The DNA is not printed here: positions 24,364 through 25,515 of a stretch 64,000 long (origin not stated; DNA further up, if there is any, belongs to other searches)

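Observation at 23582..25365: Terminator-bounded tandem pair of secreted paralogs with no family I can recognise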

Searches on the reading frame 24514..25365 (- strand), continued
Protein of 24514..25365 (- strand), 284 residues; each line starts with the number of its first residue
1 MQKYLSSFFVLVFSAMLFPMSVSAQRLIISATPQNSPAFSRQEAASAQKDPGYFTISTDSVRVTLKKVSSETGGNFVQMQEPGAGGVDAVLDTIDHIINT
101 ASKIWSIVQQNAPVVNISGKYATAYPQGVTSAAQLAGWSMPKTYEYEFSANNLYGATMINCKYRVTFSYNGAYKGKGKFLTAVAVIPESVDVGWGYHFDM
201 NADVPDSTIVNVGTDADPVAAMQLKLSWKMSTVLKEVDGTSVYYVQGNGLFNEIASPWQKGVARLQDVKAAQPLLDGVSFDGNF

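Call 34: find_related_loci(query=A1, collection=genome_contigs, flank=6000)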
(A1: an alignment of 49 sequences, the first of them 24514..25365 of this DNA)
Query A1 (284 aa) in genome_contigs; peptide patterns used: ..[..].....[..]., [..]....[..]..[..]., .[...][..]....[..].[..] (x = any residue, [..] = any of these).
189 stretches matched a pattern; 109 encode a relative of the query (tblastn E <= 1e-3); the best 80 are kept; 80 distinct loci.
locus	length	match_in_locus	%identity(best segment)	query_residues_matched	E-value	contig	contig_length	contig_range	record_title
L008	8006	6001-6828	62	1-276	6e-112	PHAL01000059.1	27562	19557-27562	MAG: Elusimicrobia bacterium HGW-Elusimicrobia-3 08E140C01_scaffold_3085, whole genome shotgun sequence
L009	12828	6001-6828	60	1-275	2e-107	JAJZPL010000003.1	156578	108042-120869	MAG: bacterium isolate SKS1.bin123 NODE_112_length_156578_cov_2.543314, whole genome shotgun sequence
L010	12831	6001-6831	61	1-276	4e-107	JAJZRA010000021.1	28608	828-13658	MAG: bacterium isolate SKS1.bin71 NODE_2833_length_28608_cov_3.934202, whole genome shotgun sequence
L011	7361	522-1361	59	1-280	5e-107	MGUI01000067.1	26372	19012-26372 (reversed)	MAG: Elusimicrobia bacterium GWD2_63_28 gwd2_scaffold_833, whole genome shotgun sequence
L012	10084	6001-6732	66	32-276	8e-107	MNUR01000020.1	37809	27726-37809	MAG: Elusimicrobia bacterium CG1_02_56_21 cg1_0.2_scaffold_624_c, whole genome shotgun sequence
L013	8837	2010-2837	59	1-276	9e-107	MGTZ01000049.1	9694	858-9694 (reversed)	MAG: Elusimicrobia bacterium GWB2_63_16 gwb2_scaffold_6258, whole genome shotgun sequence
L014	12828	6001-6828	60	1-276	2e-106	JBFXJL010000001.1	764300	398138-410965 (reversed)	MAG: Elusimicrobiales bacterium isolate CA_2019_TPIn_50 NODE_14_length_764300_cov_32.983840_TPIn, whole genome shotgun s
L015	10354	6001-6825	59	1-275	9e-106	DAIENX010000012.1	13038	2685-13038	MAG TPA_asm: Elusimicrobia bacterium isolate clean1135 k141_2579614, whole genome shotgun sequence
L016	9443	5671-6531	60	1-281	1e-105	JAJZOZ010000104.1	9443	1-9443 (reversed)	MAG: bacterium isolate SKS1.bin104 NODE_12792_length_9443_cov_2.617218, whole genome shotgun sequence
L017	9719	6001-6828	61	1-275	2e-105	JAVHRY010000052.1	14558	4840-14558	MAG: Elusimicrobiales bacterium isolate WB02no17_58_19 NODE_2570_length_14558_cov_10.283734, whole genome shotgun sequen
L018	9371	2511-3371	58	1-283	8e-105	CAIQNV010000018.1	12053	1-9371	MAG: uncultured Elusimicrobia bacterium isolate MJ-time_bin-2640 genome assembly, contig: bin-2640:018/157, whole genome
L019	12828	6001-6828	59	1-275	2e-104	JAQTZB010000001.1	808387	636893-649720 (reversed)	MAG: Elusimicrobiales bacterium isolate STC_50 NODE_7_length_808387_cov_5.808970_Sandtown_C, whole genome shotgun sequen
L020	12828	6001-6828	59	1-275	2e-104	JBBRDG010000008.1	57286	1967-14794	MAG: Elusimicrobiales bacterium isolate Co_metawrap_2441 Cmw_2441_k141_318023_length_57286_cov_14.0792, whole genome sho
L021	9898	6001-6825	58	1-275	2e-103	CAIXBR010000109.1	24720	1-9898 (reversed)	MAG: uncultured Elusimicrobia bacterium isolate AlinenLipids_bin-3311 genome assembly, contig: bin-3311:109/132, whole g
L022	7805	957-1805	57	1-280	4e-103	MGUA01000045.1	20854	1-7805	MAG: Elusimicrobia bacterium GWB2_63_22 gwb2_scaffold_979, whole genome shotgun sequence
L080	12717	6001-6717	47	20-262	1e-59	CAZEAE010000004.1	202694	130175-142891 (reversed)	MAG TPA_asm: uncultured Elusimicrobia sp. isolate binchicken_co248_32 genome assembly, contig: NODE_32_length_202694_cov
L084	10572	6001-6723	44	19-257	3e-58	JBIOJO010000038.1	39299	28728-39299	MAG: Elusimicrobiota bacterium isolate GcC5-9 k141_628861_length_39299_cov_39.0000, whole genome shotgun sequence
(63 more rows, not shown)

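Call 35: list_cluster_members(proteins=[P0199, P0202, P0206, P0214, P0220, P0226, P0235, P0241, P0252, P0259])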
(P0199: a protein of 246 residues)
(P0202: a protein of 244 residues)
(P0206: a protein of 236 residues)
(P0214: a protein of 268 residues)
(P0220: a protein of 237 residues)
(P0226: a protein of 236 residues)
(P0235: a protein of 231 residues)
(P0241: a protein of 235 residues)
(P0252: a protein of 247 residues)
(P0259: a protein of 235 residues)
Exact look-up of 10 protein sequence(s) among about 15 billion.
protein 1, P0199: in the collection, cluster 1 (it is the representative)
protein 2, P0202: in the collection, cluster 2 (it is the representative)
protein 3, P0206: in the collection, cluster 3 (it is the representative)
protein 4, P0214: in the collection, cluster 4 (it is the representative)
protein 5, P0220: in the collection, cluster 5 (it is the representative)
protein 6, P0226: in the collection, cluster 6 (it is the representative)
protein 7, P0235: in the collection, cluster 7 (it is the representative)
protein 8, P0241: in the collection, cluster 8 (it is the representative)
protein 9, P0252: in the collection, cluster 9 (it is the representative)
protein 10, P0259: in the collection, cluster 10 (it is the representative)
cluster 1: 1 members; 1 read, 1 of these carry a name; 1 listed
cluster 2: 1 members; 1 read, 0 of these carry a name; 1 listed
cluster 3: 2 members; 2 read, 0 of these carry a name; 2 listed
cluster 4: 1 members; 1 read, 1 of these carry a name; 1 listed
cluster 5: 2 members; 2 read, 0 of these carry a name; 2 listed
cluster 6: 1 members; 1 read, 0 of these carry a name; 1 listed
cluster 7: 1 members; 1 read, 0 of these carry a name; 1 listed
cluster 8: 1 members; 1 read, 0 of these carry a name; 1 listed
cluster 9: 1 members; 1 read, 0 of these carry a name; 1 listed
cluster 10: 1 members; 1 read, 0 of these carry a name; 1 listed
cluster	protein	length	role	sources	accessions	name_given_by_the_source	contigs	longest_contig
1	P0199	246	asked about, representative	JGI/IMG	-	hypothetical protein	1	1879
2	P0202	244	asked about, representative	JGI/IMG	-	-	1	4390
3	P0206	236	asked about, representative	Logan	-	-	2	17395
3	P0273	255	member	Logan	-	-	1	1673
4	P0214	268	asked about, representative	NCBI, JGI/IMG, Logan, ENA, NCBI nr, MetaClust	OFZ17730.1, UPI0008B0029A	MAG: hypothetical protein A2X94_15195 [Bdellovibrionales bacterium GWB1_55_8] | status=active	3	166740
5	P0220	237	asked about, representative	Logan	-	-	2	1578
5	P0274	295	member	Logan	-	-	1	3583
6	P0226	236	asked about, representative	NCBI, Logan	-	-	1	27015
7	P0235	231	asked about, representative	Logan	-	-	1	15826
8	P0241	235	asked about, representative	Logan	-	-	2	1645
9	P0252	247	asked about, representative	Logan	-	-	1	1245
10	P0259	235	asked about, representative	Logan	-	-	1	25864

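Call 36: find_homologous_proteins(query=P0214)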
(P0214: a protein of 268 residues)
Query P0214 (268 aa): 8 proteins with E <= 0.001 among 1166 candidates.
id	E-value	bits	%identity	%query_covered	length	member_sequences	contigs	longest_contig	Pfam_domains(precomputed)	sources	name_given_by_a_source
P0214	8.4e-174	594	100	100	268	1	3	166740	-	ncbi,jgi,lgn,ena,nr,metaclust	ncbi:MAG: hypothetical protein A2X94_15195 [Bdellovibrionales bacterium GWB1_55_8]|nr:MAG: hypotheti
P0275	5.1e-62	228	46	84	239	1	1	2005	-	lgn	-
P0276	5.3e-61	225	44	96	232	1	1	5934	-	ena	-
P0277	1.0e-59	220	49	87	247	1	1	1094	-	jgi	-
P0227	2.8e-57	212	48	86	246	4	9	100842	-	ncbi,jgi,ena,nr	ncbi:MAG: hypothetical protein A2428_11695 [Bdellovibrionales bacterium RIFOXYC1_FULL_54_43]|nr:MAG:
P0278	6.5e-57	211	52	61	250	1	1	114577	-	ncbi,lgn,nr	ncbi:MAG: hypothetical protein NDJ89_08880 [Oligoflexia bacterium]|nr:hypothetical protein [Oligofle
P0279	1.9e-51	193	55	59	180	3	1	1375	-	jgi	-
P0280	2.3e-32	131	35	88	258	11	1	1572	-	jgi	jgi:hypothetical protein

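Call 37: find_encoding_contigs(protein=P0214, flank=8000, max_places=1)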
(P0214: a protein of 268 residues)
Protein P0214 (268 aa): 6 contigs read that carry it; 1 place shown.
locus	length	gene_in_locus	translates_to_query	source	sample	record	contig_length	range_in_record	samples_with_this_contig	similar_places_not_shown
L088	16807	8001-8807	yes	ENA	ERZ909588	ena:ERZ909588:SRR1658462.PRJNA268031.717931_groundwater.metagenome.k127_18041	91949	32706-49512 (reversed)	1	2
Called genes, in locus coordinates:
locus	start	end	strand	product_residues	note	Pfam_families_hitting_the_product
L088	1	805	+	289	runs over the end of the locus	-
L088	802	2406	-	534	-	PF00515:TPR_1 (faint), PF07719:TPR_2 (faint), PF13174:TPR_6 (faint), PF13181:TPR_8 (faint), PF13424:TPR_12 (faint), PF13432:TPR_16 (faint), PF23914:TPR_CcmH_CycH (faint), PF13371:TPR_9 (faint), +1 more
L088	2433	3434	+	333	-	PF04773:FecR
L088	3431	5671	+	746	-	-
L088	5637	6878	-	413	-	PF12832:MFS_1_like, PF07690:MFS_1, PF11700:ATG22 (faint)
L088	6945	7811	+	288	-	-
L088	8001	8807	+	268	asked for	-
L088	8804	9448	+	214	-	-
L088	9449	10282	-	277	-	PF01740:STAS (weak), PF13690:CheX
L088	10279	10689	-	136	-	PF00072:Response_reg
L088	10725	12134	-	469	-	PF00884:Sulfatase (weak), PF01663:Phosphodiest, PF01676:Metalloenzyme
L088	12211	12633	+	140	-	PF00472:RF-1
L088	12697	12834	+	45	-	-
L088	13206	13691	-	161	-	PF20587:DUF6789 (faint), PF07274:DUF1440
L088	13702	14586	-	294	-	-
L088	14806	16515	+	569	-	PF08269:dCache_2, PF17200:sCache_2, PF00015:MCPsignal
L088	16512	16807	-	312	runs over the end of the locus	-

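Call 38: find_encoding_contigs(protein=P0278, flank=8000, max_places=1)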
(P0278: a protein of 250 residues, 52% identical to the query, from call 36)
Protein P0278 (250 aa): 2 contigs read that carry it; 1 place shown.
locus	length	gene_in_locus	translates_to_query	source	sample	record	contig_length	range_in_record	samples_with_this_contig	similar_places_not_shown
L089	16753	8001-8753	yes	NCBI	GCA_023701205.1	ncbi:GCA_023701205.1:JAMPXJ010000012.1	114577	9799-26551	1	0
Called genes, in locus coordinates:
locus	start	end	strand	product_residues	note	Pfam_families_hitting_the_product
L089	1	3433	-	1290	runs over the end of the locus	PF00082:Peptidase_S8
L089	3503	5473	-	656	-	PF01841:Transglut_core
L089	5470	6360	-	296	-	-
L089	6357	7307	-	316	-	PF05496:RuvB_N (faint), PF20030:bpMoxR, PF00004:AAA, PF07726:AAA_3, PF07728:AAA_5, PF17863:AAA_lid_2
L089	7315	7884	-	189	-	PF16036:Chalcone_3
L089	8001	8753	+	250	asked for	-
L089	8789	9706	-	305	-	PF00126:HTH_1, PF03466:LysR_substrate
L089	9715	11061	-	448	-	PF01663:Phosphodiest, PF01676:Metalloenzyme (weak)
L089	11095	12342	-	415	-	PF01306:LacY_symp (weak), PF12832:MFS_1_like (faint), PF06779:MFS_4, PF07690:MFS_1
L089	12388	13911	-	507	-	PF00501:AMP-binding, PF13193:AMP-binding_C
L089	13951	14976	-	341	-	PF08545:ACP_syn_III, PF08541:ACP_syn_III_C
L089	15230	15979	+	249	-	PF00106:adh_short, PF01370:Epimerase (weak), PF08659:KR, PF13561:adh_short_C2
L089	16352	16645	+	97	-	PF13560:HTH_31 (weak), PF01381:HTH_3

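Call 45: predict_structure(alignment_id=A2)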
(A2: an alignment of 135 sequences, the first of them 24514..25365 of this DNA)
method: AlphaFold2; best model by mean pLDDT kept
length: 284 residues; sequences in the alignment: 135
mean_pLDDT: 81.8   pTM: 0.72
mean pLDDT of the five models: 81.8, 80.4, 80.4, 79.1, 78.2
residues with pLDDT >= 90: 158; 70-90: 47; 50-70: 63; < 50: 16
segments of 3 or more residues with pLDDT < 50: 1-3, 17-23
pLDDT, mean of each block of 10 residues (from residue 1): 51 50 50 74 96 95 87 54 57 71 85 71 90 94 96 97 96 96 94 95 95 96 97 95 97 87 60 74 55
secondary structure, 60 per line:
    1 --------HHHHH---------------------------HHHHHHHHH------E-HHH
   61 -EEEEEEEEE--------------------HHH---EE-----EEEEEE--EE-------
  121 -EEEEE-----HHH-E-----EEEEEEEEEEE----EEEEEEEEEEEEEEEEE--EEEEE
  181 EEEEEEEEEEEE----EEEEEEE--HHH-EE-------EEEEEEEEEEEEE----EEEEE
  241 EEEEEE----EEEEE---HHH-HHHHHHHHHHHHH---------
elements in order: H9-13 H41-49 E62-70 E104-109 E122-126 E142-152 E157-173 E176-192 E197-203 E219-231 E236-246 E251-255 H263-275

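Call 48: search_solved_structures(query=A2, max_evalue=10)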
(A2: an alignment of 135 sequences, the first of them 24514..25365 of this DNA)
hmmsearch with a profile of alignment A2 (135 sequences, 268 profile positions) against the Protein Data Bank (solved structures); distinct sequences matched with E-value up to 10: 1.
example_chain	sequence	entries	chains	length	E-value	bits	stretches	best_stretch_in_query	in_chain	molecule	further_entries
7aor_f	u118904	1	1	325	1.9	11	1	109-156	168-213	uS11m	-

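Call 49: search_protein_families(library=pfam, alignment_id=A2, max_evalue=0.01)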
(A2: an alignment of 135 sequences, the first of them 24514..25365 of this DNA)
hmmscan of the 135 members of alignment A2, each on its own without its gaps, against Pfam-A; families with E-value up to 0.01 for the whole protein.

A. member 1, window:24514-25365:- (284 aa): 0 families

B. families by the number of members that match (of 135 scanned): 3 families
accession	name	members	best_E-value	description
PF13179.11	DUF4006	1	0.004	Family of unknown function (DUF4006)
PF02222.28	ATP-grasp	1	0.0066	ATP-grasp domain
PF16361.10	Peptidase_S8_N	1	0.0096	N-terminal of Subtilase family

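Call 56: find_homologous_proteins(query=A3, max_evalue=0.00001)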
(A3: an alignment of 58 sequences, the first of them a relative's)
Query A3 (58 sequences) (268 aa, profile of the alignment): 29 proteins with E <= 0.00001 among 8000 candidates.
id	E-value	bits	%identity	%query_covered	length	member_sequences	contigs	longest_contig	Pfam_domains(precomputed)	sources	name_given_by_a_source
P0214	3.7e-89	317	100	100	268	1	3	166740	-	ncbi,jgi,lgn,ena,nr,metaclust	ncbi:MAG: hypothetical protein A2X94_15195 [Bdellovibrionales bacterium GWB1_55_8]|nr:MAG: hypotheti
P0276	3.0e-88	314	44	96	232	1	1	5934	-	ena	-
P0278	2.2e-87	311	52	61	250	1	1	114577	-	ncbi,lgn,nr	ncbi:MAG: hypothetical protein NDJ89_08880 [Oligoflexia bacterium]|nr:hypothetical protein [Oligofle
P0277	2.9e-85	304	49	87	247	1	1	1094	-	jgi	-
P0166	1.6e-84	302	33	71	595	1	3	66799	-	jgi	jgi:hypothetical protein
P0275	5.2e-79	284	46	84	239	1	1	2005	-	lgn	-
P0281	9.4e-74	267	35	71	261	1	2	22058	-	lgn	-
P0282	2.3e-72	262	39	61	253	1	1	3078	-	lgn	-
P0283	3.6e-72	261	34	69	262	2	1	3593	-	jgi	jgi:hypothetical protein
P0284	5.7e-72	261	36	69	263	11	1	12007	-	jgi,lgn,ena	-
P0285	1.2e-71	260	37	67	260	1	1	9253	-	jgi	jgi:hypothetical protein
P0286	4.1e-71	258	36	59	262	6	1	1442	-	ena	-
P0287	5.2e-71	258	34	71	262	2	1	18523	-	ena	-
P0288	7.4e-71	257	35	68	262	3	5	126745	-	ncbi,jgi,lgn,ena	jgi:hypothetical protein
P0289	1.7e-70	256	40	59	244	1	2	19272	-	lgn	-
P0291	2.6e-70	255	34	83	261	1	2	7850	-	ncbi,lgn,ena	-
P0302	1.5e-66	243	35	57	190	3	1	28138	-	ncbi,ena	-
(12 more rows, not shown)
